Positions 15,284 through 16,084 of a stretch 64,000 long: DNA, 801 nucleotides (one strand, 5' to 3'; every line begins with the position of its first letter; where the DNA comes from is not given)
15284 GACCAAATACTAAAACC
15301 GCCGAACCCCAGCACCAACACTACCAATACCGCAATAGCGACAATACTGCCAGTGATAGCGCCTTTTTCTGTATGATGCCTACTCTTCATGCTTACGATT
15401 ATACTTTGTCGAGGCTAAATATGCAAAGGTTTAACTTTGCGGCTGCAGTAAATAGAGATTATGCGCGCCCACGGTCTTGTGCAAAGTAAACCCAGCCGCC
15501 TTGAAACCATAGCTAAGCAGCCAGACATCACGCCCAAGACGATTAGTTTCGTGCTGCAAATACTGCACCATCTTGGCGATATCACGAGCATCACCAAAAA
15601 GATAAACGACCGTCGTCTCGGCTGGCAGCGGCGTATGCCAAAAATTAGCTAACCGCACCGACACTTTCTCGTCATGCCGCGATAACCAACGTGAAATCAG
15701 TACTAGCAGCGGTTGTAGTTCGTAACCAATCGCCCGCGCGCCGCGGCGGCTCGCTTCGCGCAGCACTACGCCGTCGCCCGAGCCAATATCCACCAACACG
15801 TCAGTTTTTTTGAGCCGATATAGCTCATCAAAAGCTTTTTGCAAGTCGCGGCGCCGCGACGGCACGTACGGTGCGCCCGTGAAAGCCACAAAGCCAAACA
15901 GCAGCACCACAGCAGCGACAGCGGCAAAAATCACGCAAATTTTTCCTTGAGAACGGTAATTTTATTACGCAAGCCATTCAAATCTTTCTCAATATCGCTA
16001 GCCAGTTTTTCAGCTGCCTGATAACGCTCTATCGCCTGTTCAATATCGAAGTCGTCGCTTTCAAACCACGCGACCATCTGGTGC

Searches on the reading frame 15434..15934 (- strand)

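Call 41: search_protein_families(library=padloc, proteins=[window:15434-15934:-], max_evalue=0.1)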
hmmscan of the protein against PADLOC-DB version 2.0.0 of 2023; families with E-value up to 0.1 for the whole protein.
window:15434-15934:- (167 aa): 6 families
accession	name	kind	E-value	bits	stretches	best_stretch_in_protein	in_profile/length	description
PDLC04134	mad2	-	6.4e-10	36.4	1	19-107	268-356/492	mads_2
PDLC03367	MTase_II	-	4e-05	20.2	1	45-83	43-81/633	Type II methyltransferase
PDLC03369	MTase_II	-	0.0032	14.3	1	28-90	125-187/532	Type II methyltransferase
PDLC03351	MTase_II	-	0.0075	13.5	1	42-81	145-184/348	Type II methyltransferase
PDLC03377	MTase_II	-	0.046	10.3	1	33-81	111-159/504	Type II methyltransferase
PDLC03224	MTase_II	-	0.05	10.5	1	34-81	84-131/481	Type II methyltransferase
